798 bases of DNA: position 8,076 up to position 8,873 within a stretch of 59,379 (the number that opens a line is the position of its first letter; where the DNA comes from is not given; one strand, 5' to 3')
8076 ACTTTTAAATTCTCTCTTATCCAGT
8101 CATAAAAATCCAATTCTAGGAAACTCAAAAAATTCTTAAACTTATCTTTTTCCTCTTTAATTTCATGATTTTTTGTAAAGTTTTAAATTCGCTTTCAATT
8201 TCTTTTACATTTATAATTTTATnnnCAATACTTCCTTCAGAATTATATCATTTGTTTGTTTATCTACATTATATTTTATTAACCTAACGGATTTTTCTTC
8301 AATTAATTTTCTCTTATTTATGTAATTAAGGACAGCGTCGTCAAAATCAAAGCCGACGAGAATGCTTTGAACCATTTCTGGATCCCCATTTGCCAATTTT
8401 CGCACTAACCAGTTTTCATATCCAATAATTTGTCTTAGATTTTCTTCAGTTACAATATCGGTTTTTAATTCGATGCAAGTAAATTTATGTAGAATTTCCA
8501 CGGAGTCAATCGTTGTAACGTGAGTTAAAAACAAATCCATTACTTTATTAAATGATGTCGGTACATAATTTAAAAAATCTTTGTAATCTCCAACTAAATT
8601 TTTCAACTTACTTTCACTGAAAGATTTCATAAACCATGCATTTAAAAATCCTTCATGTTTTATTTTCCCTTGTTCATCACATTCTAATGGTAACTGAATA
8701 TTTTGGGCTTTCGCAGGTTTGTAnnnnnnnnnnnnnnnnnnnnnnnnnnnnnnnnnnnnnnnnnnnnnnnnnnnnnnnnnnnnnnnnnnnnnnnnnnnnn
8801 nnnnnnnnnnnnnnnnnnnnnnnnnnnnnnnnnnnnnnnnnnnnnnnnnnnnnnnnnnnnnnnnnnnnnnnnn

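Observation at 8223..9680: Three-gene operon encoding a PUA/EVE-like domain fused to a PD-(D/E)xK nuclease: candidate modification-dependent restriction or Shedu-like defence module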

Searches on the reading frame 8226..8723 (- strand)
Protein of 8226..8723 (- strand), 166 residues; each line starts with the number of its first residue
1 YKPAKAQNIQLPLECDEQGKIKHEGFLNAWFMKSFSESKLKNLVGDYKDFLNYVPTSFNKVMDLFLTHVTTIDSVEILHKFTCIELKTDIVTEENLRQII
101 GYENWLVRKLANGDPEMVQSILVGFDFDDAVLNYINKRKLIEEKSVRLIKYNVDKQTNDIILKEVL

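Call 79: predict_structure(alignment_id=A3)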
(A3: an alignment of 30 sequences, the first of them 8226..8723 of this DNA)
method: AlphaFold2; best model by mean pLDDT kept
length: 166 residues; sequences in the alignment: 30
mean_pLDDT: 78.8   pTM: 0.76
mean pLDDT of the five models: 78.8, 74.6, 60.2, 57.1, 48.7
residues with pLDDT >= 90: 39; 70-90: 83; 50-70: 36; < 50: 8
segments of 3 or more residues with pLDDT < 50: 1-3, 57-61
pLDDT, mean of each block of 10 residues (from residue 1): 60 83 82 83 69 50 57 64 87 91 85 83 95 89 84 90 92
secondary structure, 60 per line:
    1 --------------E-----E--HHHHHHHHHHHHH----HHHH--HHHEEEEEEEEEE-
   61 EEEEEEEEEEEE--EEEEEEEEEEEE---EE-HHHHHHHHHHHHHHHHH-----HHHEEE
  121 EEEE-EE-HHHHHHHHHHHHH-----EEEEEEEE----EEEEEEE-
elements in order: H24-36 H41-44 E50-59 E61-72 E75-86 H93-109 E118-124 H129-141 E147-154 E159-165

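Call 84: fold_search(model_id=the predicted structure, library=pdb)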
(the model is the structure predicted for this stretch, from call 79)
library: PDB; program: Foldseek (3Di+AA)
matches with E <= 10: 727; with E <= 0.001: 0
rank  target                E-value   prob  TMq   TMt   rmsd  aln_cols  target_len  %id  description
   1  5gkj_B                1.2e-03  1.00  0.36  0.27   5.7        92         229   15  Structure of EndoMS in apo form (released 2016-11-02)
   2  5gke_A                6.3e-03  1.00  0.42  0.31   5.2       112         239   17  Structure of EndoMS-dsDNA1 complex (released 2016-11-02)
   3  2vld_A                9.2e-03  0.99  0.38  0.29   5.3       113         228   15  crystal structure of a repair endonuclease from Pyrococcus abyssi (released 2009-05-19)
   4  2vld_B                1.1e-02  1.00  0.43  0.33   4.5       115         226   16  crystal structure of a repair endonuclease from Pyrococcus abyssi (released 2009-05-19)
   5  7esz_C                1.8e-02  0.15  0.19  0.07  15.1       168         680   14  Crystal structure of the complex formed by Wolbachia cytoplasmic incompatibility factors CinA and CinB with Mn2+ from  (released 2021-11-10)
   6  6g2h_C                2.4e-02  0.35  0.25  0.08   9.1       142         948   10  Filament of acetyl-CoA carboxylase and BRCT domains of BRCA1 (ACC-BRCT) core at 4.6 A resolution (released 2018-06-13)
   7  6g2d_F                4.9e-02  0.63  0.35  0.13  10.3       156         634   10  Citrate-induced acetyl-CoA carboxylase (ACC-Cit) filament at 5.4 A resolution (released 2018-06-13)
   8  6g2d_B                5.6e-02  0.23  0.25  0.09  11.8       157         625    8  Citrate-induced acetyl-CoA carboxylase (ACC-Cit) filament at 5.4 A resolution (released 2018-06-13)
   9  6g2i_J                6.3e-02  0.21  0.28  0.06  13.0       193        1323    7  Filament of acetyl-CoA carboxylase and BRCT domains of BRCA1 (ACC-BRCT) at 5.9 A resolution (released 2018-06-13)
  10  5ino_B                6.7e-02  0.38  0.22  0.16   7.2        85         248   12  Human Tdp2 reaction product (5'-phosphorylated DNA)-Mg2+ complex (released 2016-04-27)
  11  3n2q                  7.7e-02  0.35  0.34  0.23  13.4       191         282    8  Crystal structure of Sex pheromone staph-cAM373 precursor (released 2010-06-02)
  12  4f0p_A                8.2e-02  0.63  0.40  0.17   8.2       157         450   10  MspJI Restriction Endonuclease - P31 Form (released 2012-08-08)
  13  5z2m_A                8.2e-02  0.47  0.32  0.31   8.3       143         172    9  Structure of Orp1L/Rab7 complex (released 2018-08-08)
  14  8xl1_A                8.2e-02  0.44  0.33  0.06  10.4       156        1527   12  Core region of the human acetyl-CoA carboxylase 1 filament in complex with acetyl-CoA (ACC1-inact) (released 2024-10-23)
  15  8xl0_E                8.7e-02  0.15  0.26  0.04  16.3       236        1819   11  Citrate-induced filament of human acetyl-coenzyme A carboxylase 1 (ACC1-citrate) (released 2024-10-23)
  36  5gkj_A                4.0e-01  0.69  0.32  0.25   5.8        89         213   19  Structure of EndoMS in apo form (released 2016-11-02)
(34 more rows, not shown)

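Call 97: search_protein_representatives(protein=window:8226-8723:-)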
Query: 166 residues. Proteins with E-value up to 0.001 (for the whole library): 109; up to 1e-10: 47; up to 1e-30: 7. The best 109 are listed.
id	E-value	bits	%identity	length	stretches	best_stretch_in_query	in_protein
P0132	3.9e-70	251.0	72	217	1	8-164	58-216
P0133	1.5e-54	200.4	57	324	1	7-164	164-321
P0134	2.7e-53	196.3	55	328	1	9-165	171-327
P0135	2.0e-49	183.7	51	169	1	8-163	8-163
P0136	3.2e-38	147.3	51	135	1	34-166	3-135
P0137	3.0e-32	127.9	66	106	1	27-109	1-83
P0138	8.5e-32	126.4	61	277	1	5-88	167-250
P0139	3.2e-29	118.0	60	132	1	59-150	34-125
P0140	5.4e-27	110.8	71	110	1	23-90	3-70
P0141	2.9e-25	105.2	36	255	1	8-163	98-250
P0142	9.6e-25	103.5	60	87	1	81-165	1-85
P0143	1.1e-24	103.3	35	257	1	1-165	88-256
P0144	2.9e-24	101.9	59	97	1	74-164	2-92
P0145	7.5e-24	100.6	40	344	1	7-155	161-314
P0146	2.2e-23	99.1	36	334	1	1-155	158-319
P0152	7.4e-20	87.6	31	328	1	16-156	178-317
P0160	1.9e-16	76.5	32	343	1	9-165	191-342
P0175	7.0e-12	61.7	32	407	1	1-156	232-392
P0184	1.0e-09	54.7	33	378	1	21-160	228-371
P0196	1.2e-07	47.9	31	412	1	1-160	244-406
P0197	1.8e-07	47.4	30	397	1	19-152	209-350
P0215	1.0e-05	41.7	32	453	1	59-163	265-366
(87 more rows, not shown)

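Call 98: search_protein_families(library=pfam, proteins=[P0145, P0146, P0152, P0160, P0175, P0184, P0196, P0197, P0215, P0141], max_evalue=0.05)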
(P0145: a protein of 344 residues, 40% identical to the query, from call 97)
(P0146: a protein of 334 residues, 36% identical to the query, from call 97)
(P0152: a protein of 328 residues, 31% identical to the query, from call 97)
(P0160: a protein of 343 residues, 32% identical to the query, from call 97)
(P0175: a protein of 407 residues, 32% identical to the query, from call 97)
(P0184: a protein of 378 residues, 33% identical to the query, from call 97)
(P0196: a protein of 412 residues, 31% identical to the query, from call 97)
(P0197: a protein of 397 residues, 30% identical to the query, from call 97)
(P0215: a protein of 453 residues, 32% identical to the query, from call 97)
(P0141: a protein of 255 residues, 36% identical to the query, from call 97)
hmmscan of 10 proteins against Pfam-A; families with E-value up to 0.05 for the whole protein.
P0145 (344 aa): 1 family
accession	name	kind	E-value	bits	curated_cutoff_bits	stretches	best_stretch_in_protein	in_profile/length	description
PF01878.24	EVE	-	0.0057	17.1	23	1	37-137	39-143/145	EVE domain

P0146 (334 aa): 0 families

P0152 (328 aa): 0 families

P0160 (343 aa): 1 family
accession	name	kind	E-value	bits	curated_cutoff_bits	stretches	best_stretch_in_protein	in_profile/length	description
PF01878.24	EVE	-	7.8e-05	23.1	23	1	49-125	37-116/145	EVE domain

P0175 (407 aa): 0 families

P0184 (378 aa): 2 families
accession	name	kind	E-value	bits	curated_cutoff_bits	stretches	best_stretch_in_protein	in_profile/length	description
PF10539.14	Dev_Cell_Death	-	2.3e-06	27.9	27.8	1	67-130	33-96/126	Development and cell death domain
PF13366.12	PDDEXK_3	-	0.022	15.6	22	1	292-324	70-102/117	PD-(D/E)XK nuclease superfamily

P0196 (412 aa): 3 families
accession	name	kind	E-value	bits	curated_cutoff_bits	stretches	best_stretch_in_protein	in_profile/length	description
PF01878.24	EVE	-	1.2e-05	25.8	23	1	25-102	3-76/145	EVE domain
PF01939.22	NucS_C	-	0.0039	17.6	24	1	306-386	29-98/124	Endonuclease NucS C-terminal domain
PF08271.17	Zn_Ribbon_TF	-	0.0078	16.2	29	1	121-147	2-28/43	TFIIB zinc-binding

P0197 (397 aa): 1 family
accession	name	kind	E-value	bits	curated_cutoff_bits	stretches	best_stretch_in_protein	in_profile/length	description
PF01878.24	EVE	-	1.1e-09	38.9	23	1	50-168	21-142/145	EVE domain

P0215 (453 aa): 0 families

P0141 (255 aa): 0 families
